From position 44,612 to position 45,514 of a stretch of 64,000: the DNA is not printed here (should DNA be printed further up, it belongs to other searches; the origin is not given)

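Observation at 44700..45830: Low-GC two-gene islet inserted directly 3' of tRNA-Ser(GCU)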

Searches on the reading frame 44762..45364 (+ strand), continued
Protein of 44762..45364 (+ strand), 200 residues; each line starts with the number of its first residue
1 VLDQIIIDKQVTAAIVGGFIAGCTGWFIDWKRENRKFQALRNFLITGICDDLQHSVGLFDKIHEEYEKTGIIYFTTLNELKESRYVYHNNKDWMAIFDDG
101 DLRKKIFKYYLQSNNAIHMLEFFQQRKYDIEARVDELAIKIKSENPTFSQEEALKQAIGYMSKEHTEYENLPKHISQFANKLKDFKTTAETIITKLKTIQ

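Call 57: fold_search(model_id=the predicted structure, library=pdb)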
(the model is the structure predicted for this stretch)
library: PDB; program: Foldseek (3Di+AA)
matches with E <= 10: 616; with E <= 0.001: 0
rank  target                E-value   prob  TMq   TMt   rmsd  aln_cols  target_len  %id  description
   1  4uos                  4.7e-02  0.96  0.33  0.34  11.8       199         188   16  Thermodynamic hyperstability in parametrically designed helical bundles (released 2014-11-05)
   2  4dcn_D                7.0e-02  0.87  0.33  0.33  24.4       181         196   15  Crystal Structure Analysis of the Arfaptin2 BAR domain in Complex with ARL1 (released 2012-06-13)
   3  4dcn_C                8.6e-02  0.84  0.31  0.32  30.7       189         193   15  Crystal Structure Analysis of the Arfaptin2 BAR domain in Complex with ARL1 (released 2012-06-13)
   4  4tql_A                1.2e-01  0.33  0.20  0.17  27.6       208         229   16  Computationally designed three helix bundle (released 2014-10-15)
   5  8s2f_AAA              1.3e-01  0.66  0.26  0.28  20.0       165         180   13  Crystal structure of Borrelia burgdorferi paralogous family 12 outer surface protein BBH37 (released 2025-03-05)
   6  5m4y_A                1.8e-01  0.87  0.33  0.37  10.3       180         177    9  Crystal structure of the Sec3/Sso2 complex at 2.20 angstrom resolution (released 2017-02-08)
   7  1i49_A                1.8e-01  0.77  0.35  0.35  23.6       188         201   15  CRYSTAL STRUCTURE ANALYSIS OF ARFAPTIN (released 2001-05-16)
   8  7jh6_A                2.2e-01  0.54  0.25  0.28  13.3       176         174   12  De novo designed two-domain di-Zn(II) and porphyrin-binding protein (released 2020-12-09)
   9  2cmr_A                2.2e-01  0.35  0.23  0.24  17.5       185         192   12  Crystal structure of the HIV-1 neutralizing antibody D5 Fab bound to the gp41 inner-core mimetic 5-helix (released 2006-10-16)
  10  4tql_B                2.5e-01  0.35  0.24  0.21  37.2       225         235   17  Computationally designed three helix bundle (released 2014-10-15)
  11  8gl3                  2.7e-01  0.77  0.36  0.38  21.9       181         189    8  De novo design of monomeric helical bundles for pH-controlled membrane lysis (released 2023-09-06)
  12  8d9p                  2.9e-01  0.44  0.25  0.26  21.6       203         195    9  De Novo Photosynthetic Reaction Center Protein Equipped with Heme B and Mn(II) cations (released 2022-09-28)
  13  8s2p_AAA              3.0e-01  0.33  0.25  0.25  22.9       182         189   12  Crystal structure of Borrelia burgdorferi paralogous family 12 outer surface protein BBH37 (space group p21) (released 2025-03-05)
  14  2yfb_B                3.2e-01  0.41  0.25  0.22  11.7       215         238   10  X-ray structure of McpS ligand binding domain in complex with succinate (released 2012-04-18)
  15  2yfa_A                3.3e-01  0.38  0.24  0.22  11.0       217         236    9  X-ray structure of McpS ligand binding domain in complex with malate (released 2012-04-18)
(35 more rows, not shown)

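Call 65: fold_search(model_id=the predicted structure, library=viral)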
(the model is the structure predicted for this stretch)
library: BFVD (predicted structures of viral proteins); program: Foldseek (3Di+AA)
matches with E <= 10: 576; with E <= 0.001: 0
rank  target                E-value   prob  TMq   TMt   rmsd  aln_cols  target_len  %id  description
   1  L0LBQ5                4.3e-02  0.92  0.29  0.10  13.4       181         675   15  Tail fiber protein [Bacillus phage phiAGATE]
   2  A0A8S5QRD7            4.8e-02  0.94  0.36  0.31   9.3       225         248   13  Uncharacterized protein [Myoviridae sp. ctoNH1]
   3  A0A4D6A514            8.7e-02  0.96  0.34  0.40   9.9       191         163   10  (no name in the UniProt tables at hand)
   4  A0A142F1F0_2          9.7e-02  0.57  0.24  0.08  15.4       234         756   12  Putative tail fiber protein [Bacillus phage Shbh1]
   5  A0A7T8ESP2            1.2e-01  0.84  0.32  0.08  11.7       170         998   14  (no name in the UniProt tables at hand)
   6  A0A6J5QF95            1.4e-01  0.54  0.27  0.10  35.6       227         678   10  Uncharacterized protein [uncultured Caudovirales phage]
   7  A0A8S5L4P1            1.8e-01  0.72  0.29  0.25  11.9       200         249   11  Chemotaxis methyl-accepting receptor HlyB-like 4HB MCP domain-containing protein (Fragment) [ssRNA phage SRR5466725_21]
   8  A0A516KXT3            2.4e-01  0.84  0.29  0.39  13.1       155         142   12  (no name in the UniProt tables at hand)
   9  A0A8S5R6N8            2.5e-01  0.98  0.50  0.59   6.6       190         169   13  Uncharacterized protein [virus sp. ctah610]
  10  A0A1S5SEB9            2.8e-01  0.21  0.20  0.13  23.7       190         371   15  (no name in the UniProt tables at hand)
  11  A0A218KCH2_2          2.9e-01  0.69  0.32  0.08  14.2       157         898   14  (no name in the UniProt tables at hand)
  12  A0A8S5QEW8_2          3.1e-01  0.63  0.30  0.09  15.7       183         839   10  Putative tail protein (Fragment) [Siphoviridae sp. ctbvd11]
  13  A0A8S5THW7            3.1e-01  0.44  0.27  0.29   9.2       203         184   14  Uncharacterized protein [Siphoviridae sp. ct6Ob18]
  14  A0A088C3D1            3.4e-01  0.72  0.29  0.38  14.7       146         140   15  (no name in the UniProt tables at hand)
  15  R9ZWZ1                3.4e-01  0.66  0.29  0.38  12.8       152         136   12  Uncharacterized protein [Cellulophaga phage phi17:2]
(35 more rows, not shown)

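Call 83: search_solved_structures(query=A2, max_evalue=1)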
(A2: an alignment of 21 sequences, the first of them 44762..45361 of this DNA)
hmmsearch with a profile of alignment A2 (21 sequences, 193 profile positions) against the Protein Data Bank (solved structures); distinct sequences matched with E-value up to 1: 1.
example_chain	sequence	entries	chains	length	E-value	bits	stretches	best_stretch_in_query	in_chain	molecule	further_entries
5e4r_A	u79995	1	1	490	0.092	15.6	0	22-74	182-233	Ketol-acid reductoisomerase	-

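Call 86: find_encoding_contigs(protein=P0003, flank=3000, max_places=3)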
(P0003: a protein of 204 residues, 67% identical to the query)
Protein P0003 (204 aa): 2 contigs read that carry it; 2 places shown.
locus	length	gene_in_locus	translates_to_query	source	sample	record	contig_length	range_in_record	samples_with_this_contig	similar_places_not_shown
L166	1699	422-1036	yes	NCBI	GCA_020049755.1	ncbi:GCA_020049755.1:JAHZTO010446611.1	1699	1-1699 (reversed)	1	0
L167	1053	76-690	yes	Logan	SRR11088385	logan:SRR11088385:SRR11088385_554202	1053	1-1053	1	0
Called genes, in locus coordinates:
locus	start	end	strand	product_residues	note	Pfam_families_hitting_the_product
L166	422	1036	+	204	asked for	-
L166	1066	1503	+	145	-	-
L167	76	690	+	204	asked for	-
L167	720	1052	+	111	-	?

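Call 87: find_encoding_contigs(protein=P0009, flank=4000, max_places=3)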
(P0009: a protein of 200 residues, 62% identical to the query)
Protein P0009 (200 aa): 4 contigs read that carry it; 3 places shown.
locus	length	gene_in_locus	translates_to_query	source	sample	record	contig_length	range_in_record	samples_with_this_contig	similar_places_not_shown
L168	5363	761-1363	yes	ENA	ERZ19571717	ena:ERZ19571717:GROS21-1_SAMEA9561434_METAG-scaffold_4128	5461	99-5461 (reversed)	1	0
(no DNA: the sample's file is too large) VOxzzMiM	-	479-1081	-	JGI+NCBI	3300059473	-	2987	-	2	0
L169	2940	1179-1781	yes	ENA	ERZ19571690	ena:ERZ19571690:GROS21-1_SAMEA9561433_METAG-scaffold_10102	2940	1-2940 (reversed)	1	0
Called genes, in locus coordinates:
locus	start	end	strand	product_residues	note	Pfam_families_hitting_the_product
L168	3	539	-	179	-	?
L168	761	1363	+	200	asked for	-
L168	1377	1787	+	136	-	-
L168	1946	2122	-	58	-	-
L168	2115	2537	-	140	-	-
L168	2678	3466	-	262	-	PF03864:Phage_cap_E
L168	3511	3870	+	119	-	PF05635:23S_rRNA_IVP, PF22296:bAvd (weak)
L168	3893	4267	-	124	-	PF02924:HDPD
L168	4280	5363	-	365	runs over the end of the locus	PF25145:NfeD1b_N (weak), PF01343:Peptidase_S49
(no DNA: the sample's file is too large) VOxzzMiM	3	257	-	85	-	?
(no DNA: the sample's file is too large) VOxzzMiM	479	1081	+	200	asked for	-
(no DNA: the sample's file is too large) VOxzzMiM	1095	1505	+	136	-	-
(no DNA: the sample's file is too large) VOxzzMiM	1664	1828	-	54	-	-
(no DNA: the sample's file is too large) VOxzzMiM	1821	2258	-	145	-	-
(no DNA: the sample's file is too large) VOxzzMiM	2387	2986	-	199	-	?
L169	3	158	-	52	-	?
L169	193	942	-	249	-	PF18906:Phage_tube_2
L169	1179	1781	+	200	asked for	-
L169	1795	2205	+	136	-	-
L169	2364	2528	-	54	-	-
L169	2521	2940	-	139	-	?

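Call 106: search_protein_families(library=pfam, proteins=[L168:1377-1787:+, L166:1066-1503:+, L082:6597-7046:+, L106:3030-3497:+, L106:530-1000:+], max_evalue=0.001)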
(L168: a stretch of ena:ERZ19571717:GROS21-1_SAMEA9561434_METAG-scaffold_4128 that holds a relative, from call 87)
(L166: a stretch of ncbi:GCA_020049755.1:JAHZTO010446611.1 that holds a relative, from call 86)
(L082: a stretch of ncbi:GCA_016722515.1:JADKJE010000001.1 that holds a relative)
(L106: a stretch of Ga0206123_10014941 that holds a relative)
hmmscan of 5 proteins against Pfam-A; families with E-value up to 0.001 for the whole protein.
L168:1377-1787:+ (136 aa): 1 family
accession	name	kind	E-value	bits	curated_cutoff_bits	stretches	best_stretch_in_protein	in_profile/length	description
PF02389.20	Cornifin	-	7.5e-05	23.4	34.8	1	27-133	23-123/135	Cornifin (SPRR) family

L166:1066-1503:+ (145 aa): 0 families

L082:6597-7046:+ (149 aa): 0 families

L106:3030-3497:+ (155 aa): 0 families

L106:530-1000:+ (156 aa): 1 family
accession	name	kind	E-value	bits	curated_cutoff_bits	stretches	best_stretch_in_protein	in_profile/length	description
PF13229.12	Beta_helix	-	0.00066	19.8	25.9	1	52-114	78-141/158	Right handed beta helix region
